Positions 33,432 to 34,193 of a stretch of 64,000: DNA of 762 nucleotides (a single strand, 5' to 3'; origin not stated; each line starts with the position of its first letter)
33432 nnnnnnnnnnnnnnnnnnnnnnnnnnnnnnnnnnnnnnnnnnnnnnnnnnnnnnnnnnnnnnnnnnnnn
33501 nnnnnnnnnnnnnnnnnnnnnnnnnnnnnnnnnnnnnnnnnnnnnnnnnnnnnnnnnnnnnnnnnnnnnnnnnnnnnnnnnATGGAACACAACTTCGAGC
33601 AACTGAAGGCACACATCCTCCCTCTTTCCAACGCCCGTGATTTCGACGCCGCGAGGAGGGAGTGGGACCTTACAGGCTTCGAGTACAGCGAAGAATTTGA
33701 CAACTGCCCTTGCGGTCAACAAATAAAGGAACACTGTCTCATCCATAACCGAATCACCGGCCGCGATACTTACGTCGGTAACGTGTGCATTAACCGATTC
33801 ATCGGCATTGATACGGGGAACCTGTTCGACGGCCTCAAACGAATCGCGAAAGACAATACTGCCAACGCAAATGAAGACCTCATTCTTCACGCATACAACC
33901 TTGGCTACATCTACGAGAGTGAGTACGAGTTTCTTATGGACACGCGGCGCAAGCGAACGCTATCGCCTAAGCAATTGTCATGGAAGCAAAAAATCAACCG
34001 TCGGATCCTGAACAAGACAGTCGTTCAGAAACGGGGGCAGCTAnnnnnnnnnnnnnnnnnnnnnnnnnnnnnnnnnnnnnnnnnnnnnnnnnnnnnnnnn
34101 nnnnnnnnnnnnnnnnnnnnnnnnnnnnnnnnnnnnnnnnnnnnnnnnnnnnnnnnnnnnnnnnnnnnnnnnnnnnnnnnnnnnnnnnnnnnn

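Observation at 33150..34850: Lower-GC islet encoding a Cys/His-motif protein followed by a SUFU-like immunity-type protein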

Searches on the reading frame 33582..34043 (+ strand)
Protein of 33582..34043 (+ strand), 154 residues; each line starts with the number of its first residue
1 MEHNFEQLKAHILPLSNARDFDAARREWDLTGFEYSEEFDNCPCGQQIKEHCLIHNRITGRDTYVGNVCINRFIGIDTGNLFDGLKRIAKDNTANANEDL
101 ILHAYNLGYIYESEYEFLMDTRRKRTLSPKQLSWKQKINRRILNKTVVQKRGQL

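Call 4: search_protein_families(library=pfam, proteins=[window:33582-34043:+], max_evalue=1)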
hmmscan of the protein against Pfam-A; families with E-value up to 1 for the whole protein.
window:33582-34043:+ (154 aa): 0 families

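Call 5: search_protein_families(library=ncbifam, proteins=[window:33582-34043:+], max_evalue=1)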
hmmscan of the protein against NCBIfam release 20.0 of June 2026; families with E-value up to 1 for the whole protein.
window:33582-34043:+ (154 aa): 0 families

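Call 6: search_protein_families(library=padloc, proteins=[window:33582-34043:+], max_evalue=1)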
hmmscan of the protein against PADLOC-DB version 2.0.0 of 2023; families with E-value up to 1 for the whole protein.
window:33582-34043:+ (154 aa): 0 families

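Call 7: search_protein_families(library=phrogs, proteins=[window:33582-34043:+], max_evalue=1)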
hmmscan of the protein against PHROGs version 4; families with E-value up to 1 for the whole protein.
window:33582-34043:+ (154 aa): 4 families
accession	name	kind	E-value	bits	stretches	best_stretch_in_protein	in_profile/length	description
phrog_2864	-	unknown function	0.068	13.9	1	37-63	24-59/66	-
phrog_11965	-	unknown function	0.092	13.5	1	43-87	18-61/194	-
phrog_26485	-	unknown function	0.24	12.3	1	46-92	95-142/161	-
phrog_21899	-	unknown function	0.25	12.6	1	41-60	9-28/56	-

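Call 8: find_homologous_proteins(query=window:33582-34043:+)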
Query window:33582-34043:+ (154 aa): 988 proteins with E <= 0.001 among 994 candidates; the best 120 are listed.
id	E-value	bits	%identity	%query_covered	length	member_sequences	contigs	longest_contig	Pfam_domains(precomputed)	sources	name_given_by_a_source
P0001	1.9e-101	354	100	100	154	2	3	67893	-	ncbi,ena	-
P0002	8.9e-80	284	80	99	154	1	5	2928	-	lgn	-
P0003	2.0e-79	283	81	99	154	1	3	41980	-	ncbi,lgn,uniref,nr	ncbi:hypothetical protein [Arhodomonas aquaeolei]|uniref:hypothetical protein n=1 Tax=Arhodomonas aq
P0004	2.9e-78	279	78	99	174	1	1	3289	-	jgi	jgi:hypothetical protein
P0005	4.1e-78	278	78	99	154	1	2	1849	-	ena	-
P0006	4.4e-78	278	77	98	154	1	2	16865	-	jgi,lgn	jgi:hypothetical protein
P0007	1.3e-77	277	77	99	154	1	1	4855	-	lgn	-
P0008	1.3e-76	273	78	99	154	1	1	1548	-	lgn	-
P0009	2.3e-76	273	78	99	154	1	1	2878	-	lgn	-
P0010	3.4e-76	272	78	99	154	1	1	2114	-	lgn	-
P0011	4.2e-76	272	77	98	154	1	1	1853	-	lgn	-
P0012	4.3e-76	272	76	99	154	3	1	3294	-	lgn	-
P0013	7.6e-76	271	75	100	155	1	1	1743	-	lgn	-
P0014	1.3e-75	270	76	99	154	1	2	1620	-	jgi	jgi:hypothetical protein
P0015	2.4e-75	269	76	99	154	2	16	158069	-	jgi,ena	jgi:hypothetical protein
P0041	5.1e-73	262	75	99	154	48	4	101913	-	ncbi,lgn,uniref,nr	ncbi:hypothetical protein [Chromohalobacter japonicus]|uniref:hypothetical protein n=1 Tax=Chromohal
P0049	1.6e-72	260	76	98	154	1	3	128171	-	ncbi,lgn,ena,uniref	ncbi:hypothetical protein [Aeromonas salmonicida]|uniref:hypothetical protein n=1 Tax=Aeromonas salm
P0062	7.1e-72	258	75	99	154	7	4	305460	-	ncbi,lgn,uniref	ncbi:hypothetical protein ACK31Z_01805 [Aeromonas dhakensis]|uniref:hypothetical protein n=1 Tax=Aer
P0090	3.5e-71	256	74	98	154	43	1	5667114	-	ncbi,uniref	ncbi:hypothetical protein [Pseudomonas sp. D1-36]|uniref:hypothetical protein n=1 Tax=Pseudomonas sp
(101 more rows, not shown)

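Call 9: search_solved_structures(query=window:33582-34043:+, max_evalue=10)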
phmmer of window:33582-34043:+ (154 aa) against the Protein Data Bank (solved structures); distinct sequences matched with E-value up to 10: 1.
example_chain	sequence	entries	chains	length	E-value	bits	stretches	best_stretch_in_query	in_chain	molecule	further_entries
3our_B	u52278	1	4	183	1.8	11.5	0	74-98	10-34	Phosphotransferase system IIA component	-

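Call 11: find_encoding_contigs(protein=P0001, flank=6000, max_places=4)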
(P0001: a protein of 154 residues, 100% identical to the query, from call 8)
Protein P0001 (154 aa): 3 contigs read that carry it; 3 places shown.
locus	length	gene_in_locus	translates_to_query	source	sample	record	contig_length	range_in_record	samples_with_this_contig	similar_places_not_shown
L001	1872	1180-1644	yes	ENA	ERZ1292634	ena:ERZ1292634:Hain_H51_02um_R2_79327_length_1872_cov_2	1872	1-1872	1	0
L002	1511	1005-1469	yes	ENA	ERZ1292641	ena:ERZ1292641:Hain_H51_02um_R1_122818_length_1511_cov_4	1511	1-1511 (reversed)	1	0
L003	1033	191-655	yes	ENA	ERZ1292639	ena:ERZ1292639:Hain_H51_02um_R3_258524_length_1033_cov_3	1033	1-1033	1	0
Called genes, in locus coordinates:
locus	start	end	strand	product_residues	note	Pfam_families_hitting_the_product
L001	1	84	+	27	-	?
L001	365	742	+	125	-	PF08378:NERD (weak), PF02021:UPF0102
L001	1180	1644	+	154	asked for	-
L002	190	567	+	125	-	PF08378:NERD (weak), PF02021:UPF0102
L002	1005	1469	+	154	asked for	-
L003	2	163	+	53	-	?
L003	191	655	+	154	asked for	-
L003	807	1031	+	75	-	?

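Call 12: find_encoding_contigs(protein=P0090, flank=8000, max_places=4)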
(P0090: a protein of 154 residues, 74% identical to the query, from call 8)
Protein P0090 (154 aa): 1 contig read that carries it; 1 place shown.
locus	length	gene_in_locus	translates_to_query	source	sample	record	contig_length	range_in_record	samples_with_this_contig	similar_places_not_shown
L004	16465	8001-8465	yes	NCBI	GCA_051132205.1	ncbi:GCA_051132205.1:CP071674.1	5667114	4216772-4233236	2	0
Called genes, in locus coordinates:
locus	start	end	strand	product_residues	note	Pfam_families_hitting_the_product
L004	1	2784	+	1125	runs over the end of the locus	-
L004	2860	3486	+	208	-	-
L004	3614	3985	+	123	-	-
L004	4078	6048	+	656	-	-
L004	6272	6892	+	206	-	-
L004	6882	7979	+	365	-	PF01381:HTH_3 (weak), PF06114:Peptidase_M78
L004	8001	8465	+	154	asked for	-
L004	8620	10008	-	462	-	PF04229:GrpB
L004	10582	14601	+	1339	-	-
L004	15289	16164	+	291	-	-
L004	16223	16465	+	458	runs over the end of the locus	PF24390:PRTase-CE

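Call 13: find_encoding_contigs(protein=P0062, flank=8000, max_places=4)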
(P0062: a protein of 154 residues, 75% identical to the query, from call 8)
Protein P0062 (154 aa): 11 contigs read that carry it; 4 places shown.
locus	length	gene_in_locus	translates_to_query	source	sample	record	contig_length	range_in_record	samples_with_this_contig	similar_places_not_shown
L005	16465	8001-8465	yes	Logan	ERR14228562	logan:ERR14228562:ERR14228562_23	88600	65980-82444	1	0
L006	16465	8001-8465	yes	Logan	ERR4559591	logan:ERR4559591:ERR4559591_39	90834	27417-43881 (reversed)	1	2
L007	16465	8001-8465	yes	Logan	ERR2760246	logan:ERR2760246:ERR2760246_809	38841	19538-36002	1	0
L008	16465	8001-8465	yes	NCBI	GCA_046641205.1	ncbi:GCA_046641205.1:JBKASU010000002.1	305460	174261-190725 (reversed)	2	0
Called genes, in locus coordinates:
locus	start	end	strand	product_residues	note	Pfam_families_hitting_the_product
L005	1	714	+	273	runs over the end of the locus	PF05929:Phage_GPO_N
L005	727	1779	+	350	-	PF05125:Phage_cap_P2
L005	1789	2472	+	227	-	PF05944:Phage_term_smal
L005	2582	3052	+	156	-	PF05926:Phage_GPL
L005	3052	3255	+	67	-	PF05489:Phage_tail_X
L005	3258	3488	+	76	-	PF01258:zf-dskA_traR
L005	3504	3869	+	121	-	PF16931:Phage_holin_8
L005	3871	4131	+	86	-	-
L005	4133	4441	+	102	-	PF05449:Phage_holin_3_7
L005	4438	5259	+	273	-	PF01471:PG_binding_1, PF09374:PG_binding_3 (faint), PF11860:Muramidase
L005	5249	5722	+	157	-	-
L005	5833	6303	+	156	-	PF06891:P2_Phage_GpR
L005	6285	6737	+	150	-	PF05069:Phage_tail_S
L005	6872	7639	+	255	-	-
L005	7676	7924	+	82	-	PF10548:P22_AR_C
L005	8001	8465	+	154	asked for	-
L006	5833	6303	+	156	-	PF06891:P2_Phage_GpR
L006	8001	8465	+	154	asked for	-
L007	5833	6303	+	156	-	PF06891:P2_Phage_GpR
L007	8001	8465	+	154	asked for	-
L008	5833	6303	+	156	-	PF06891:P2_Phage_GpR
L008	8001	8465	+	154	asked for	-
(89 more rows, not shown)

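Call 14: search_dna_similar(query=window:33582-34043:+, collection=phages, mode=protein, max_rows=30)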
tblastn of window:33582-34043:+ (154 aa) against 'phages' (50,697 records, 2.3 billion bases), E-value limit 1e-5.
No match.

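Call 15: search_dna_similar(query=window:33582-34043:+, collection=plasmids, mode=protein, max_rows=30)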
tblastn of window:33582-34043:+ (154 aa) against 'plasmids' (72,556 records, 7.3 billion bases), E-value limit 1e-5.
Records with a match: 89; places in all: 89; records where one place covers at least 80% of the query: 85.
Best place of each record, by identity: 60-80% 16; <60% 73.
By first word of the organism name: Providencia 35; Rhizobium 8; Klebsiella 8; Moellerella 8; Agrobacterium 6; Ralstonia 5; Proteus 5; Sinorhizobium 4; Escherichia 2; Croceicoccus 1; and 7 more.
By predicted mobility (MOB-suite, as given by PLSDB): conjugative 78; mobilizable 7; non-mobilizable 4.
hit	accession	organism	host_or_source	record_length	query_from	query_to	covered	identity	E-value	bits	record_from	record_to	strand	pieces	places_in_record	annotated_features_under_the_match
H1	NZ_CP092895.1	Agrobacterium tumefaciens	soil,soil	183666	3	152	97%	69.5%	1e-66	225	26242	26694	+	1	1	hypothetical protein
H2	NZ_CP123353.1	Agrobacterium pusense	laboratory contaminant from a culture ...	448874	3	152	97%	69.5%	2e-66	224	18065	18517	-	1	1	hypothetical protein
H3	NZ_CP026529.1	Sinorhizobium meliloti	Medicago sativa L. subsp. ambigua,Cell ...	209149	3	152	97%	69.5%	6e-65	220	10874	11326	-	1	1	hypothetical protein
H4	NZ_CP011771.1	Croceicoccus naphthovorans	-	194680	4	151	96%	70.5%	2e-64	219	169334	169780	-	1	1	hypothetical protein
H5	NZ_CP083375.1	Ensifer canadensis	Melilotus albus,Cell Culture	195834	3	152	97%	68.9%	2e-65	222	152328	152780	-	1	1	hypothetical protein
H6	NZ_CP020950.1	Rhizobium sp. CIAT894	-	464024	3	152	97%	68.9%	2e-65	222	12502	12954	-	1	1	hypothetical protein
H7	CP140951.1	Sinorhizobium meliloti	Medicago lupulina,whole organism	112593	3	152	97%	68.9%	3e-64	218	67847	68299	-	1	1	hypothetical protein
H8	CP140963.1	Sinorhizobium meliloti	Medicago lupulina,whole organism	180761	3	152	97%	68.9%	3e-64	218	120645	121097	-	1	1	hypothetical protein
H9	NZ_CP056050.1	Agrobacterium vitis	Vitis vinifera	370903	3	152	97%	68.2%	1e-65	223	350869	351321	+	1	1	hypothetical protein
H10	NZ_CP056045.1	Agrobacterium vitis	Vitis vinifera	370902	3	152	97%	68.2%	1e-65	223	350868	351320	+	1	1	hypothetical protein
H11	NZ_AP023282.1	Agrobacterium vitis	Vitis vinifera,grapevine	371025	3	152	97%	68.2%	1e-65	223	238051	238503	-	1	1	hypothetical protein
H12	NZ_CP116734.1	Agrobacterium tumefaciens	Gaillardia,cell culture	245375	3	152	97%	68.2%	2e-64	219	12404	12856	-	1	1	hypothetical protein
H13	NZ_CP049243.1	Allorhizobium pseudoryzae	cell culture,soil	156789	3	152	97%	68.2%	5e-64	218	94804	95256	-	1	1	hypothetical protein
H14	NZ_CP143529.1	Synechococcus elongatus PCC 11801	Pure axenic culture,Powai Lake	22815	1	151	98%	65.6%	7e-64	217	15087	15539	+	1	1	hypothetical protein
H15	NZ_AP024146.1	Methylobacterium indicum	-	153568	3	151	97%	65.1%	6e-58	200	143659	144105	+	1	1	hypothetical protein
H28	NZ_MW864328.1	Providencia rettgeri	-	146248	7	142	88%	35.0%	6e-22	97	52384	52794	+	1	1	hypothetical protein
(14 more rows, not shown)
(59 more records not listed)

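Call 16: get_annotated_region(hit=H1, flank=8000)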
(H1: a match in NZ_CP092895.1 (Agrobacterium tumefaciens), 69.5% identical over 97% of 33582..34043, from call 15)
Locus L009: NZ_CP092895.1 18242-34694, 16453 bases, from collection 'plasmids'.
description: Agrobacterium tumefaciens strain LN-1 plasmid pLN1-183666, complete sequence
organism: Agrobacterium tumefaciens (NCBI taxid 358)
taxonomy: Bacteria; Pseudomonadota; Alphaproteobacteria; Hyphomicrobiales; Rhizobiaceae; Agrobacterium; Agrobacterium tumefaciens
host: -; source: soil,soil; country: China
typing (MOB-suite, as given by PLSDB): conjugative; replicon rep_cluster_593; relaxase MOBP,MOBQ; mating-pair formation MPF_T
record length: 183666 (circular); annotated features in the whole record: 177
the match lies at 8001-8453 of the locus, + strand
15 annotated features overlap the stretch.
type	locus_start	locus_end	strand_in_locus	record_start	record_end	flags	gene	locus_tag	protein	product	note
CDS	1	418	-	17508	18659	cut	-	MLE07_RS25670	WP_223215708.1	hypothetical protein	-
CDS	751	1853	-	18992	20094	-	-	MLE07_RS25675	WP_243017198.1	IS3 family transposase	-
CDS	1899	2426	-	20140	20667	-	-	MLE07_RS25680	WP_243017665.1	hypothetical protein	-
CDS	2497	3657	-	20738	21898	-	-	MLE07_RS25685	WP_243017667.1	DUF2235 domain-containing protein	-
CDS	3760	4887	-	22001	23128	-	-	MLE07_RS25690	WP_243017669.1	HNH endonuclease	-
CDS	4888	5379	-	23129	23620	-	-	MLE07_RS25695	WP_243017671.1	hypothetical protein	-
CDS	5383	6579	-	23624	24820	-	-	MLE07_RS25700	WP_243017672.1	nucleotidyltransferase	-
CDS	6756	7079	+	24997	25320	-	-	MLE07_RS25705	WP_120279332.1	helix-turn-helix transcriptional regulator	-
CDS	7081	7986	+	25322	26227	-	-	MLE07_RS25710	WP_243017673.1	ImmA/IrrE family metallo-endopeptidase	-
CDS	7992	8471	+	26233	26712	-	-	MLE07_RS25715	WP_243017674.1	hypothetical protein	-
CDS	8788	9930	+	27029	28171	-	-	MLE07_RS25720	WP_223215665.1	ABC-three component system protein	-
CDS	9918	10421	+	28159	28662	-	-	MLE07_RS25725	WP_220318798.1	ABC-three component system middle component 2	-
CDS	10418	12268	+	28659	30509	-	-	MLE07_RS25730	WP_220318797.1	AAA family ATPase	GO:0006302 - double-strand break repair [Evidence IEA]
CDS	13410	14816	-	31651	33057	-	-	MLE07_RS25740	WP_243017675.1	IS30 family transposase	-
CDS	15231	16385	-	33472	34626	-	-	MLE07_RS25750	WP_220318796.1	RHE_PE00001 family protein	-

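Call 17: get_annotated_region(hit=H14, flank=8000)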
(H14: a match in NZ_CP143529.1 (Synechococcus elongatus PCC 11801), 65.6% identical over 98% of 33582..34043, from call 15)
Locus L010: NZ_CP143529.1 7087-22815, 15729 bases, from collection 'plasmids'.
description: Synechococcus elongatus PCC 11801 plasmid p11801_2, complete sequence
organism: Synechococcus elongatus PCC 11801 (NCBI taxid 2219813)
taxonomy: Bacteria; Cyanobacteriota; Cyanophyceae; Synechococcales; Synechococcaceae; Synechococcus; Synechococcus elongatus; Synechococcus elongatus PCC 11801
host: -; source: Pure axenic culture,Powai Lake; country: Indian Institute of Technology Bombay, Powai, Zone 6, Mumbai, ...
typing (MOB-suite, as given by PLSDB): non-mobilizable
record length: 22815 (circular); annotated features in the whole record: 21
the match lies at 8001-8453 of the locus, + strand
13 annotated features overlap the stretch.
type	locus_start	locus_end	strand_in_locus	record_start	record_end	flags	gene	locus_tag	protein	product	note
CDS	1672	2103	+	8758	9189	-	-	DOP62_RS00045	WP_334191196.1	hypothetical protein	-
CDS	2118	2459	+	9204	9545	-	-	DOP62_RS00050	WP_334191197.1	hypothetical protein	-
CDS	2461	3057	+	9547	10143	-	-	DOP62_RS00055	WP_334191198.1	hypothetical protein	-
CDS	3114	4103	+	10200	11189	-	-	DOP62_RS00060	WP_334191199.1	ATP-binding protein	-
CDS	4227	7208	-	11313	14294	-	-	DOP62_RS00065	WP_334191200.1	plasmid replication protein, CyRepA1 family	-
CDS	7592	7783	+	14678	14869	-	-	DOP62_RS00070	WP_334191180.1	hypothetical protein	-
CDS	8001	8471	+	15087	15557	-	-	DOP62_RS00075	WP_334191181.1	hypothetical protein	-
CDS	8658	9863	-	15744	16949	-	-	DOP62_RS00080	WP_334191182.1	GIY-YIG nuclease family protein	-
CDS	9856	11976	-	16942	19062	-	-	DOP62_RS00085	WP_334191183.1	DEAD/DEAH box helicase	-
CDS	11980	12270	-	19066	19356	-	-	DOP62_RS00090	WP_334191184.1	addiction module antidote protein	-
CDS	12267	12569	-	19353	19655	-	-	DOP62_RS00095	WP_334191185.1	type II toxin-antitoxin system RelE/ParE family toxin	GO:0008219 - cell death [Evidence IEA]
CDS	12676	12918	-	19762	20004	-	-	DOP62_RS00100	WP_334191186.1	addiction module protein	-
CDS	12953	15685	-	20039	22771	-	-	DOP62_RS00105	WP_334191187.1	DNA methyltransferase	-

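Call 18: get_annotated_region(hit=H4, flank=8000)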
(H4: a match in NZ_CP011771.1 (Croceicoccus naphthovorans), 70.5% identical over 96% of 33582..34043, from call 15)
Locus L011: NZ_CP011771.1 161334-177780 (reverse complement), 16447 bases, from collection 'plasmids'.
description: Croceicoccus naphthovorans strain PQ-2 plasmid p1, complete sequence
organism: Croceicoccus naphthovorans (NCBI taxid 1348774)
taxonomy: Bacteria; Pseudomonadota; Alphaproteobacteria; Sphingomonadales; Erythrobacteraceae; Croceicoccus; Croceicoccus naphthovorans
host: -; source: -; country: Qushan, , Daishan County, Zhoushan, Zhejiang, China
typing (MOB-suite, as given by PLSDB): conjugative; replicon rep_cluster_374; relaxase MOBF,MOBF; mating-pair formation MPF_F
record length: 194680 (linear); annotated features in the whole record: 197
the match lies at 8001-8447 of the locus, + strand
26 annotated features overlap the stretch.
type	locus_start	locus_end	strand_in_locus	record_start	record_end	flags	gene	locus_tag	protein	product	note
CDS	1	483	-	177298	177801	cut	-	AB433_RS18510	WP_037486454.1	hypothetical protein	-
CDS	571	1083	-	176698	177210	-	-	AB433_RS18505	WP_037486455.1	hypothetical protein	-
CDS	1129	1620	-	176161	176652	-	-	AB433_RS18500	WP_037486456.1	hypothetical protein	-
CDS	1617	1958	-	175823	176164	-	-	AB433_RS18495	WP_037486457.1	hypothetical protein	-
CDS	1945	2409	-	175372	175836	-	-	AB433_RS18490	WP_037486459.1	hypothetical protein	-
CDS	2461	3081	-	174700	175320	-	-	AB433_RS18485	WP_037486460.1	SOS response-associated peptidase family protein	GO:0006974 - DNA damage response [Evidence IEA]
CDS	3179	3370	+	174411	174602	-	-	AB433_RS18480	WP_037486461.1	DUF6771 family protein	-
CDS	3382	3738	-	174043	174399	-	-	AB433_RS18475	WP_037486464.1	hypothetical protein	-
CDS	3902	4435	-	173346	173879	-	-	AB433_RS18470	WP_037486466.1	DUF736 domain-containing protein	-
CDS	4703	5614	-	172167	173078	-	-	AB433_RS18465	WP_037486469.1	ImmA/IrrE family metallo-endopeptidase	-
CDS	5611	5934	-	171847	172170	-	-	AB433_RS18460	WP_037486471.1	helix-turn-helix transcriptional regulator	-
CDS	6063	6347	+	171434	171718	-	-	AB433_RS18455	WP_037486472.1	multiubiquitin domain-containing protein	-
CDS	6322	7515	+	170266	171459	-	-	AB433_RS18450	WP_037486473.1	ThiF family adenylyltransferase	-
CDS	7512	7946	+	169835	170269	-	-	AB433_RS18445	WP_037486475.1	DUF6527 family protein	-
CDS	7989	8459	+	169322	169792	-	-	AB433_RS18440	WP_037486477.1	hypothetical protein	-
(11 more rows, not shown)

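Call 19: get_annotated_region(hit=H28, flank=8000)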
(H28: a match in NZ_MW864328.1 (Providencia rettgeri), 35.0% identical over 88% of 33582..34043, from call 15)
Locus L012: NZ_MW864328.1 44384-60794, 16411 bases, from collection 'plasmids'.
description: Providencia rettgeri strain 18014577 plasmid p18014577_Rst, complete sequence
organism: Providencia rettgeri (NCBI taxid 587)
taxonomy: Bacteria; Pseudomonadota; Gammaproteobacteria; Enterobacterales; Morganellaceae; Providencia; Providencia rettgeri
host: -; source: -; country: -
typing (MOB-suite, as given by PLSDB): conjugative; replicon IncT; relaxase MOBH; mating-pair formation MPF_F
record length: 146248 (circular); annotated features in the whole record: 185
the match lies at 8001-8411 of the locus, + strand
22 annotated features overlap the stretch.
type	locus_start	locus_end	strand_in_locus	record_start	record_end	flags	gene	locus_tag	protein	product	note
CDS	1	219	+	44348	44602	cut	-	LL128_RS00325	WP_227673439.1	hypothetical protein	-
CDS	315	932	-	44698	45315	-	-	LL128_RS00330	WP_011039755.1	hypothetical protein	-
CDS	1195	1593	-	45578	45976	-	-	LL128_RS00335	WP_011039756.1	hypothetical protein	-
CDS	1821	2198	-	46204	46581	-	-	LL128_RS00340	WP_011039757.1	hypothetical protein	-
CDS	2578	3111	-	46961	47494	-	-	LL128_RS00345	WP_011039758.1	hypothetical protein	-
CDS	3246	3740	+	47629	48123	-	-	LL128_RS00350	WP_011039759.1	hypothetical protein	-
CDS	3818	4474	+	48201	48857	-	-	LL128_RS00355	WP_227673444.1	hypothetical protein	-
CDS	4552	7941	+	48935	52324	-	-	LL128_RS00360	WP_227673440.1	hypothetical protein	-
CDS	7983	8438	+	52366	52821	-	-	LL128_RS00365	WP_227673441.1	hypothetical protein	-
CDS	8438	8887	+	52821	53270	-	-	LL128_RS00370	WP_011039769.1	hypothetical protein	-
CDS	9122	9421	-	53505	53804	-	-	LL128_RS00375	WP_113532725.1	DUF3846 domain-containing protein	-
CDS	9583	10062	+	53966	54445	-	-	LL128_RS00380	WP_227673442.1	hypothetical protein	-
CDS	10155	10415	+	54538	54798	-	-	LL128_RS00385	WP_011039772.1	hypothetical protein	-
CDS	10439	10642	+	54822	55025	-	-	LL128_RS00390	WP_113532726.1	hypothetical protein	-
CDS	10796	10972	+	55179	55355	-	-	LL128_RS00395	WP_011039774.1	hypothetical protein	-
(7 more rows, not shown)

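Call 28: search_protein_representatives(protein=window:33582-34043:+)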
Query: 154 residues. Proteins with E-value up to 0.001 (for the whole library): 1274; up to 1e-10: 667; up to 1e-30: 52. The best 150 are listed.
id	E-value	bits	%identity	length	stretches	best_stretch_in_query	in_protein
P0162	8.7e-62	223.7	66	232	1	1-151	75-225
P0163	6.2e-56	204.7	64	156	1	3-150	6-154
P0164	1.4e-53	197.0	57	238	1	2-151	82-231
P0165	3.2e-53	195.9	61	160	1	4-151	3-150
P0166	2.3e-51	189.9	56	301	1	2-150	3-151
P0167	2.1e-50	186.8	58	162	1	3-153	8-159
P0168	9.5e-49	181.3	71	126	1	33-151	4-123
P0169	3.0e-43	163.5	53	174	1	5-150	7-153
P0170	7.2e-43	162.3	55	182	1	6-151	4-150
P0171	3.3e-42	160.1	51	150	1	1-149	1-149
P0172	4.3e-42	159.7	53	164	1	3-140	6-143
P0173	5.1e-42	159.5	53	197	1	2-148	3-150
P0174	7.6e-42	158.9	55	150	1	1-144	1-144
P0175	3.5e-41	156.8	74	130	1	32-130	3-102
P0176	4.1e-40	153.3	62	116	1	1-111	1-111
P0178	3.2e-39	150.4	50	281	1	3-150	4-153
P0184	1.7e-37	144.8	50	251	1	3-150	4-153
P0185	3.7e-37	143.7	50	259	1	3-149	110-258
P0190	1.6e-35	138.4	49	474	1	5-150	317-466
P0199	3.0e-33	131.0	47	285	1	5-150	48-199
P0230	1.4e-26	109.4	47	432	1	6-148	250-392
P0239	7.4e-26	107.0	32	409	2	5-145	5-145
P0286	3.6e-23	98.3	37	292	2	12-144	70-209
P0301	1.6e-22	96.2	33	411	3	7-147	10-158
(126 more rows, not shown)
